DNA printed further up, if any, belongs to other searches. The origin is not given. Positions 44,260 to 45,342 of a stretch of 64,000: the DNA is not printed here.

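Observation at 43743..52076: Eight-gene operon around a second NeuB-type synthase predicts a heavily decorated, non-canonical ulosonic acid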

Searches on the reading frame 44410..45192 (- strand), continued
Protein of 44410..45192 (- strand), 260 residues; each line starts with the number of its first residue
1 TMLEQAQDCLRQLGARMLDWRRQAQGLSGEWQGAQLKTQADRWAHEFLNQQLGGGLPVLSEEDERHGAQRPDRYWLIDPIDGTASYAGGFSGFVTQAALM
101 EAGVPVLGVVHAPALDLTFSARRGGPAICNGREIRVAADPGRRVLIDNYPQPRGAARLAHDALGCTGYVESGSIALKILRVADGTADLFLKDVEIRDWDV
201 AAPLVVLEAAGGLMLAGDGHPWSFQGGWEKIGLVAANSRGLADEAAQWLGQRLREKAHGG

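Call 68: search_dna_similar(query=window:44413-45189:-, collection=plasmids, mode=protein, max_rows=15, max_evalue=1e-15)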
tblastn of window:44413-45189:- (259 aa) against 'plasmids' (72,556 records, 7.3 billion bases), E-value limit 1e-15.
Records with a match: 17; places in all: 17; records where one place covers at least 80% of the query: 14.
Best place of each record, by identity: <60% 17.
By first word of the organism name: Natrinema 4; Sinorhizobium 2; Proteus 2; Halopiger 1; Aeromonas 1; Shinella 1; Halostella 1; Haladaptatus 1; Natronorubrum 1; Natronococcus 1; and 2 more.
By predicted mobility (MOB-suite, as given by PLSDB): non-mobilizable 12; conjugative 3; mobilizable 2.
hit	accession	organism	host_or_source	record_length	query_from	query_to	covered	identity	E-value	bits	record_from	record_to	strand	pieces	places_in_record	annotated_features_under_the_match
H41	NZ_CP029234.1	Sinorhizobium fredii CCBAU 45436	Glycine max,cell culture,plant root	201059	1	242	93%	31.4%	1e-17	89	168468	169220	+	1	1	3'(2'),5'-bisphosphate nucleotidase CysQ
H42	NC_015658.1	Halopiger xanaduensis SH-6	sediment of Lake Shangmatala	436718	35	242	80%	34.1%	9e-16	84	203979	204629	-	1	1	inositol monophosphatase family protein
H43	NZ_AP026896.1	Aeromonas caviae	Microbe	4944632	2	224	86%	31.5%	2e-16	86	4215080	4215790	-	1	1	none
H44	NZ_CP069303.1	Shinella sp. PSBB067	monoisolate,Minnesota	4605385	10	224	83%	32.3%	7e-17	87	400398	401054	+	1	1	none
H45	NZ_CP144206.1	Sinorhizobium chiapasense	mixed culture,rhizosphere soil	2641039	5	255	97%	27.3%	3e-16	86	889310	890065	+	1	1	none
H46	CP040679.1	Halostella pelagica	pure culture,isolated from salted brown ...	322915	5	221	84%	31.4%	3e-17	88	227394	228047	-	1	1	record has no annotation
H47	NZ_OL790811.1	Proteus mirabilis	-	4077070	1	199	77%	33.5%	3e-16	85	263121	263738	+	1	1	none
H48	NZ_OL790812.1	Proteus mirabilis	-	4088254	1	199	77%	33.5%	3e-16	85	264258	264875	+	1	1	none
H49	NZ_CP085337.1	Haladaptatus halobius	cell culture,saline soil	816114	2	236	91%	28.1%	2e-17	89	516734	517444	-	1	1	inositol monophosphatase family protein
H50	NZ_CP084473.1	Natrinema sp. DC36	cell culture,sediment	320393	5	221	84%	30.0%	9e-16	84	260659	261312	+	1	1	inositol monophosphatase family protein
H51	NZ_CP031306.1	Natronorubrum bangense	Cell culture,The Bange salt-alkaline ...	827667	2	223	86%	29.0%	3e-19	94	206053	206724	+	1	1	inositol monophosphatase family protein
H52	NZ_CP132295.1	Natronococcus sp. AD-5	cell culture,sediment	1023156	5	221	84%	29.6%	8e-16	84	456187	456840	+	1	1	record has no annotation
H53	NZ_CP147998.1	Neorhizobium sp. EC2-8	-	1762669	5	213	81%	30.6%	7e-17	87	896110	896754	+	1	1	record has no annotation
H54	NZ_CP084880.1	Natrinema halophilum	pure culture,salt mine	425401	5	221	84%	29.1%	1e-17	89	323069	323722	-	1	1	inositol monophosphatase family protein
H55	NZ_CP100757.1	Natrinema gelatinilyticum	marine sediment,sediment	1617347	6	221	83%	28.8%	4e-18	91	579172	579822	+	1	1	record has no annotation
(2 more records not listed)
